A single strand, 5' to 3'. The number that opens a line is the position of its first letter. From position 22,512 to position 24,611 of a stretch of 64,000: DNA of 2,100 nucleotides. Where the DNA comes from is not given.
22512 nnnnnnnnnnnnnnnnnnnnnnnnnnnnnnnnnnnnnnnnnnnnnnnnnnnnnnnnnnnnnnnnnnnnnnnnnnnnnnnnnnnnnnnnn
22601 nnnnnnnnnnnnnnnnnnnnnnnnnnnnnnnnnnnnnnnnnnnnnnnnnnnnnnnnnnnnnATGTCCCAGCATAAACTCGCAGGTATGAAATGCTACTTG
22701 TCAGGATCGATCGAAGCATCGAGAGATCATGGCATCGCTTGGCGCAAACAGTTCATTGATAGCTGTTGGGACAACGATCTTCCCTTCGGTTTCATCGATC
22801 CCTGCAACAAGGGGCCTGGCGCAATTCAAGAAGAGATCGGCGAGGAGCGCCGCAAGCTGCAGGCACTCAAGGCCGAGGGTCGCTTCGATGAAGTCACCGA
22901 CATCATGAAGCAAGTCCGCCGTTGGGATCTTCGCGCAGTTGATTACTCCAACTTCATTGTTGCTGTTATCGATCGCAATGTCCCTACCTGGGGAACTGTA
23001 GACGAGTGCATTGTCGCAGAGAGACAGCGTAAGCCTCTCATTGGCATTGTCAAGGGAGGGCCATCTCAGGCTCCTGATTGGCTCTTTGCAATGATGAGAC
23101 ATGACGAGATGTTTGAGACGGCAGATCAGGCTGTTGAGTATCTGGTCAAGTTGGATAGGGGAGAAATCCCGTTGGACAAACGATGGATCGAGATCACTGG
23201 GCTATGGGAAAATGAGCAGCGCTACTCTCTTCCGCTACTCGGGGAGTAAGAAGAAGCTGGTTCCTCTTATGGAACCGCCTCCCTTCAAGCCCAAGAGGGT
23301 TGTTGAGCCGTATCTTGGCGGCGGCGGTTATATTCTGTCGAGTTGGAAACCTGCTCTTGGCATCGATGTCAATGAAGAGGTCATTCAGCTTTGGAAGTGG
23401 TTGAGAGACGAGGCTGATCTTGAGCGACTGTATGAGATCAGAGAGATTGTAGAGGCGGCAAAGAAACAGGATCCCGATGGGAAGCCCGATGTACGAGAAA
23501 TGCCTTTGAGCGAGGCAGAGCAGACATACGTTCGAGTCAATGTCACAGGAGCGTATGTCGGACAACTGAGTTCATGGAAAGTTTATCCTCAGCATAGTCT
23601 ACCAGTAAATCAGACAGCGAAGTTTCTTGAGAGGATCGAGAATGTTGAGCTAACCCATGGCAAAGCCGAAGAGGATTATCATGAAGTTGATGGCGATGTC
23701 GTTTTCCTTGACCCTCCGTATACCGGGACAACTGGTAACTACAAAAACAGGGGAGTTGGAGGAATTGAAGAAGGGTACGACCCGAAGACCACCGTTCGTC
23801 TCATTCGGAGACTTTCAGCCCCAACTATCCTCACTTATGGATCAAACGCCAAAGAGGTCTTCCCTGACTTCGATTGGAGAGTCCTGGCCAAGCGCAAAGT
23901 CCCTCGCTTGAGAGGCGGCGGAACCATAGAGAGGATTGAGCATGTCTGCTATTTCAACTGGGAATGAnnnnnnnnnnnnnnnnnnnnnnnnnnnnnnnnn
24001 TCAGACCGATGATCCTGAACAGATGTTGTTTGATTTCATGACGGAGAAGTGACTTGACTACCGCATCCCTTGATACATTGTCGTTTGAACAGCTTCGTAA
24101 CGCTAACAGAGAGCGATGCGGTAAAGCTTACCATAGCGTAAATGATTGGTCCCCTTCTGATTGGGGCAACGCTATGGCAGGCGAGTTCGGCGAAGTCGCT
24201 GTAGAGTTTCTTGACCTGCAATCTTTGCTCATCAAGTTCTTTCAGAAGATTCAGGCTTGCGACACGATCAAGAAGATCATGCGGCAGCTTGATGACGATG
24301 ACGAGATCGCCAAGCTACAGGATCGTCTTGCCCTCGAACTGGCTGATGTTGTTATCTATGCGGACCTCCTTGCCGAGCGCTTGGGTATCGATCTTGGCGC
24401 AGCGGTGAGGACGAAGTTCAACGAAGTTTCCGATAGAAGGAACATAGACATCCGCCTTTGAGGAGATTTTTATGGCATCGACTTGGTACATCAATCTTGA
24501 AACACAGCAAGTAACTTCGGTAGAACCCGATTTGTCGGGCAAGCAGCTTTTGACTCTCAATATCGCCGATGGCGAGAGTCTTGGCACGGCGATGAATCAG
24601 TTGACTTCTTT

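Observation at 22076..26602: Nucleotide-remodelling block with two tandem dCMP-deaminase-family genes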

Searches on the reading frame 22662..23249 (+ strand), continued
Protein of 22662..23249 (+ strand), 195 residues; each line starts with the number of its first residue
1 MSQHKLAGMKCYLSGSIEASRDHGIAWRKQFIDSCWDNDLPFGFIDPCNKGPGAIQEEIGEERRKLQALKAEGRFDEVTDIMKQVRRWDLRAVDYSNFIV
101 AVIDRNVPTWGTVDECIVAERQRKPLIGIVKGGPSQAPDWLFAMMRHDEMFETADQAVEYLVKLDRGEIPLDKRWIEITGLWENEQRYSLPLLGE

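Call 97: find_related_loci(query=A2, collection=viral_contigs, flank=3000)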
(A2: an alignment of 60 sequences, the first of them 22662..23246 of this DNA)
Query A2 (195 aa) in viral_contigs; peptide patterns used: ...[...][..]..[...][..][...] (x = any residue, [..] = any of these).
152 stretches matched a pattern; 129 encode a relative of the query (tblastn E <= 1e-3); the best 80 are kept; 80 distinct loci.
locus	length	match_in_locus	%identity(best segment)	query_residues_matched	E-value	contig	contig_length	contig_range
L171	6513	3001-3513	46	5-176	3e-47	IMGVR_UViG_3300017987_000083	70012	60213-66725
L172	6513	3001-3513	46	5-176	3e-47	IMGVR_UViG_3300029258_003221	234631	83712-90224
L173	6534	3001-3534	42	5-183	1e-41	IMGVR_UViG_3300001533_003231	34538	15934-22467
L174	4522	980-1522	42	5-178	9e-42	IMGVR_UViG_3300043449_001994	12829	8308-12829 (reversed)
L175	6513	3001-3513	42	5-176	5e-41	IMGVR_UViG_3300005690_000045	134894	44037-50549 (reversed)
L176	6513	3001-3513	42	5-176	5e-41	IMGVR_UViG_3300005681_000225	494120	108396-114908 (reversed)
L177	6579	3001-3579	41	5-191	1e-40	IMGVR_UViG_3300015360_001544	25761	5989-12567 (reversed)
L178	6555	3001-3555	38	1-178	2e-40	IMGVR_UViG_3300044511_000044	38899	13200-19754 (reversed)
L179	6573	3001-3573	38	1-184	2e-40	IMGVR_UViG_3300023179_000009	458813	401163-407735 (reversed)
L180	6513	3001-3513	41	5-176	2e-39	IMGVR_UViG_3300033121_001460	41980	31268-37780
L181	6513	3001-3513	41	5-176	5e-39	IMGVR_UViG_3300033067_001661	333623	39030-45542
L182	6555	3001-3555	37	1-178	5e-39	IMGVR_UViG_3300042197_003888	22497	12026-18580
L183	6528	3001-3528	39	5-181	2e-38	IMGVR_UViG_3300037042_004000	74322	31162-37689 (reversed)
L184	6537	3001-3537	40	11-190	1e-38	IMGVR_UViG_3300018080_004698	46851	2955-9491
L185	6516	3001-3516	40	12-176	3e-38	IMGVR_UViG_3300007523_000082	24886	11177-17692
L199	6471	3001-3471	39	4-161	2e-31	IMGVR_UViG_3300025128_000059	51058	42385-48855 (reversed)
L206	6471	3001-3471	38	2-161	2e-29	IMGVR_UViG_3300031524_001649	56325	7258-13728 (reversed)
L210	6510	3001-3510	34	4-175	3e-28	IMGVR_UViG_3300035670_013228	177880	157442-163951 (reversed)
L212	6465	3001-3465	35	4-161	1e-27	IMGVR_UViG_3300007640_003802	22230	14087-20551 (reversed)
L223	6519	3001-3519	37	1-175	1e-28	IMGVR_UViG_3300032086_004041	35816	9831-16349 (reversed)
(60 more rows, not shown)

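Call 101: search_protein_families(library=pfam, alignment_id=A7, max_evalue=0.0001)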
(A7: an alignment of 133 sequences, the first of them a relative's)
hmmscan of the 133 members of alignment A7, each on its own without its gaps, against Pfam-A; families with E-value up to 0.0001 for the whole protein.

A. member 1, L171:2196-2933:- (245 aa): 0 families

B. families by the number of members that match (of 133 scanned): 34 families (the first 25 are shown)
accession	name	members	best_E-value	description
PF01791.15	DeoC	8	9.9e-17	DeoC/LacD family aldolase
PF00478.31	IMPDH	5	1.4e-65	IMP dehydrogenase / GMP reductase domain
PF00856.33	SET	5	1.4e-13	SET domain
PF02086.21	MethyltransfD12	4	5.5e-42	D12 class N6 adenine-specific DNA methyltransferase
PF01755.23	Glyco_transf_25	2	8.9e-25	Glycosyltransferase family 25 (LPS biosynthesis protein)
PF21840.1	DUF6899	2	3.3e-18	Domain of unknown function (DUF6899)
PF03819.22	MazG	2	6.7e-10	MazG nucleotide pyrophosphohydrolase domain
PF15905.10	HMMR_N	2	1.7e-05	Hyaluronan mediated motility receptor N-terminal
PF00535.33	Glycos_transf_2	2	4.1e-05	Glycosyl transferase family 2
PF00413.30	Peptidase_M10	1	1.2e-37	Matrixin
PF03161.18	LAGLIDADG_2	1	1.7e-31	LAGLIDADG DNA endonuclease family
PF02811.25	PHP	1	7.6e-31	PHP domain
PF01555.25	N6_N4_Mtase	1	4.2e-26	DNA methylase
PF07733.18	DNA_pol3_alpha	1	4.4e-26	Bacterial DNA polymerase III alpha NTPase domain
PF00574.28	CLP_protease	1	1e-20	Clp protease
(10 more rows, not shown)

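Call 102: search_solved_structures(query=L199:2304-2960:+, max_evalue=0.001)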
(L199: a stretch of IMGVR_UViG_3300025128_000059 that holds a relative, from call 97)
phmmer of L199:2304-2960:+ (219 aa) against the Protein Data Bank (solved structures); distinct sequences matched with E-value up to 0.001: 0.

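Call 104: search_protein_families(library=pfam, proteins=[L171:2196-2933:-, L210:2322-2864:+, L206:2306-3004:+, L173:3572-4135:-, L210:3525-3974:+, L212:3693-4649:+, L223:3533-4384:+, L199:3762-4109:+, L175:1461-2990:+, L175:3563-4441:+], max_evalue=0.01)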
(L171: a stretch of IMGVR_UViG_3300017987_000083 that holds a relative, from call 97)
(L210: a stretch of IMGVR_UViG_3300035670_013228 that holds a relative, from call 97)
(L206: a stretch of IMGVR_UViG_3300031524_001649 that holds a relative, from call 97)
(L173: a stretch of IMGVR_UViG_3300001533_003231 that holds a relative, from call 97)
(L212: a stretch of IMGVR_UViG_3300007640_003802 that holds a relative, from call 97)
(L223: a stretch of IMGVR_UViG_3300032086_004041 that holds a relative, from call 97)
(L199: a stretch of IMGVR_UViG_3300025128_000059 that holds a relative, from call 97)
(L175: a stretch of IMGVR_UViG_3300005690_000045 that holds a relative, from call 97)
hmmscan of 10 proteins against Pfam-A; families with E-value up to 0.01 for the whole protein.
L171:2196-2933:- (245 aa): 0 families

L210:2322-2864:+ (181 aa): 1 family
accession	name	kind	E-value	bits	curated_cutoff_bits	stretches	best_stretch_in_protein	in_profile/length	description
PF08664.15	YcbB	-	0.0062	17.1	27.4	0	99-150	82-132/136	YcbB domain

L206:2306-3004:+ (233 aa): 1 family
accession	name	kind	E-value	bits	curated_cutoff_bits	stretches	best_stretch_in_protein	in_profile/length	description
PF01791.15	DeoC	-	9.9e-17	61.8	23.8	1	27-206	3-199/229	DeoC/LacD family aldolase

L173:3572-4135:- (187 aa): 0 families

L210:3525-3974:+ (150 aa): 1 family
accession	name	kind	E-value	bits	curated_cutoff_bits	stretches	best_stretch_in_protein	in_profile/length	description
PF00856.33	SET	-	0.0047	17.8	22.4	0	26-132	1-103/105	SET domain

L212:3693-4649:+ (319 aa): 1 family
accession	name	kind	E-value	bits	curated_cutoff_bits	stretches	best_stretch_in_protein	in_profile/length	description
PF00478.31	IMPDH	-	7.5e-57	193.3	25.6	2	1-206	38-249/345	IMP dehydrogenase / GMP reductase domain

L223:3533-4384:+ (284 aa): 2 families
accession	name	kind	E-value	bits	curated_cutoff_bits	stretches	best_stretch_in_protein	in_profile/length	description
PF11735.13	CAP59_mtransfer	-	0.00011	22.4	28.8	1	64-203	32-166/242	Cryptococcal mannosyltransferase 1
PF00535.33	Glycos_transf_2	-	0.00016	22.1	23.3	1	37-145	2-89/168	Glycosyl transferase family 2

L199:3762-4109:+ (116 aa): 0 families

L175:1461-2990:+ (510 aa): 3 families
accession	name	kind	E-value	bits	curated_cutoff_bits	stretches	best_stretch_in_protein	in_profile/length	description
PF00004.35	AAA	-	0.0022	18.9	21.2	0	23-163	1-130/131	ATPase family associated with various cellular activities (AAA)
PF07726.17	AAA_3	-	0.0083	16.4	27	0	23-157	2-130/131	ATPase family associated with various cellular activities (AAA)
PF12775.13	AAA_7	-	0.0085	16.1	25.8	0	12-43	25-56/181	P-loop containing dynein motor region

L175:3563-4441:+ (293 aa): 1 family
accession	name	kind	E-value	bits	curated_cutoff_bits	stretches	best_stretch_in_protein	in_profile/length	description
PF02086.21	MethyltransfD12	-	6e-41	141.3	22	1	5-259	1-241/253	D12 class N6 adenine-specific DNA methyltransferase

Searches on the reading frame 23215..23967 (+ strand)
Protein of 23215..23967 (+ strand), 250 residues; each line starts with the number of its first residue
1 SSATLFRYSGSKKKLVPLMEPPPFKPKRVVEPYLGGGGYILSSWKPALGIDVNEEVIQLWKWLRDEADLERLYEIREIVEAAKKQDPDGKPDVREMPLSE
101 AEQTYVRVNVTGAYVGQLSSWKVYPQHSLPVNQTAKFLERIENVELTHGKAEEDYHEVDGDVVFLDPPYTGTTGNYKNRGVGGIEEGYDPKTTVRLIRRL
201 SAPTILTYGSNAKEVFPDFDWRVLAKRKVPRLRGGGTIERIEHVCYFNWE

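Call 3: search_protein_families(library=pfam, proteins=[window:23215-23967:+], max_evalue=0.01)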
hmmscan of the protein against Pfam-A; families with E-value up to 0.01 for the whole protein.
window:23215-23967:+ (250 aa): 1 family
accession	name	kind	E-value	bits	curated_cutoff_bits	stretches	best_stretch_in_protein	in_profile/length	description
PF02086.21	MethyltransfD12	-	6.5e-11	42.9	22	2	8-84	1-75/253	D12 class N6 adenine-specific DNA methyltransferase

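Call 4: search_protein_families(library=phrogs, proteins=[window:23215-23967:+], max_evalue=0.001)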
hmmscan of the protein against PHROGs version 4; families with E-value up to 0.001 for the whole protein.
window:23215-23967:+ (250 aa): 2 families
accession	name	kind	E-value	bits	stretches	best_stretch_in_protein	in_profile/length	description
phrog_56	-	other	4.5e-18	66.9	1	4-178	63-254/647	DNA methyltransferase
phrog_36652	-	unknown function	0.00021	22.1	1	138-179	61-102/219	-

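Call 12: search_protein_families(library=ncbifam, proteins=[window:23215-23967:+], max_evalue=0.01)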
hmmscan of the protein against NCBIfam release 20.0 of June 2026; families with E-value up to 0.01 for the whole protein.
window:23215-23967:+ (250 aa): 1 family
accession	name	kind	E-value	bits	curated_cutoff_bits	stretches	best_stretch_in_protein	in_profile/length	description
TIGR00571.1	dam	subfamily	8.1e-10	38.8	114.85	2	5-68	4-69/267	Dam family site-specific DNA-(adenine-N6)-methyltransferase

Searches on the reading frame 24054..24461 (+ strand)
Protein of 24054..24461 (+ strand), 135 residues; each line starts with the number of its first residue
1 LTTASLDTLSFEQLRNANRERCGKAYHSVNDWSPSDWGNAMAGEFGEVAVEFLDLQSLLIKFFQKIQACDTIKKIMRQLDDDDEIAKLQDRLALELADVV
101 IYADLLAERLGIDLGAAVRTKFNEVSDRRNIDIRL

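Call 3: search_protein_families(library=pfam, proteins=[window:24054-24461:+], max_evalue=0.01)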
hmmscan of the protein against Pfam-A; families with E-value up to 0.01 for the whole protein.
window:24054-24461:+ (135 aa): 1 family
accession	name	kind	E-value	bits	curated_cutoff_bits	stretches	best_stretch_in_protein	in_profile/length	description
PF12643.12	MazG-like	-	6.6e-06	26.7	27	1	77-124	14-65/85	MazG-like family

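Call 4: search_protein_families(library=phrogs, proteins=[window:24054-24461:+], max_evalue=0.001)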
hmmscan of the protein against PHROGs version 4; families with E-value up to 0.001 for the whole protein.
window:24054-24461:+ (135 aa): 1 family
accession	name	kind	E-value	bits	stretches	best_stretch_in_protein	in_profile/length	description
phrog_3301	-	other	1.8e-05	25.8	1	78-124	110-156/169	pyrophosphatase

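Call 12: search_protein_families(library=ncbifam, proteins=[window:24054-24461:+], max_evalue=0.01)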
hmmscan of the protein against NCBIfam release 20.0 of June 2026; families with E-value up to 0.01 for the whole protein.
window:24054-24461:+ (135 aa): 0 families

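Call 87: search_solved_structures(query=window:24054-24461:+, max_evalue=1, show_alignments=2)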
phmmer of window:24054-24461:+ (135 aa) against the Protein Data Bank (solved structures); distinct sequences matched with E-value up to 1: 7.
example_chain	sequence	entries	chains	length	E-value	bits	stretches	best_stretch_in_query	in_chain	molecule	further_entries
7ody_A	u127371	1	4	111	0.09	15.8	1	71-122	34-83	MazG-like pyrophosphohydrolase (MazZ)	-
7mu5_A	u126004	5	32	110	0.21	14.6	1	92-125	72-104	dCTP pyrophosphatase 1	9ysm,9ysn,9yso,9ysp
2oie_A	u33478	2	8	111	0.49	13.4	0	91-122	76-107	RS21-C6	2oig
6sqw_A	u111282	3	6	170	0.57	13.2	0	91-124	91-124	dCTP pyrophosphatase 1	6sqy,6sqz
2a3q_A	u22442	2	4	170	0.59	13.1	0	91-124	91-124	hypothetical protein | Protein RS21-C6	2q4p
6ncv_A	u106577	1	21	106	0.62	13.1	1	14-93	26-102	NACHT, LRR and PYD domains-containing protein 6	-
8fmw_AW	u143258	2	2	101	0.82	12.7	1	66-114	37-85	50S ribosomal protein L24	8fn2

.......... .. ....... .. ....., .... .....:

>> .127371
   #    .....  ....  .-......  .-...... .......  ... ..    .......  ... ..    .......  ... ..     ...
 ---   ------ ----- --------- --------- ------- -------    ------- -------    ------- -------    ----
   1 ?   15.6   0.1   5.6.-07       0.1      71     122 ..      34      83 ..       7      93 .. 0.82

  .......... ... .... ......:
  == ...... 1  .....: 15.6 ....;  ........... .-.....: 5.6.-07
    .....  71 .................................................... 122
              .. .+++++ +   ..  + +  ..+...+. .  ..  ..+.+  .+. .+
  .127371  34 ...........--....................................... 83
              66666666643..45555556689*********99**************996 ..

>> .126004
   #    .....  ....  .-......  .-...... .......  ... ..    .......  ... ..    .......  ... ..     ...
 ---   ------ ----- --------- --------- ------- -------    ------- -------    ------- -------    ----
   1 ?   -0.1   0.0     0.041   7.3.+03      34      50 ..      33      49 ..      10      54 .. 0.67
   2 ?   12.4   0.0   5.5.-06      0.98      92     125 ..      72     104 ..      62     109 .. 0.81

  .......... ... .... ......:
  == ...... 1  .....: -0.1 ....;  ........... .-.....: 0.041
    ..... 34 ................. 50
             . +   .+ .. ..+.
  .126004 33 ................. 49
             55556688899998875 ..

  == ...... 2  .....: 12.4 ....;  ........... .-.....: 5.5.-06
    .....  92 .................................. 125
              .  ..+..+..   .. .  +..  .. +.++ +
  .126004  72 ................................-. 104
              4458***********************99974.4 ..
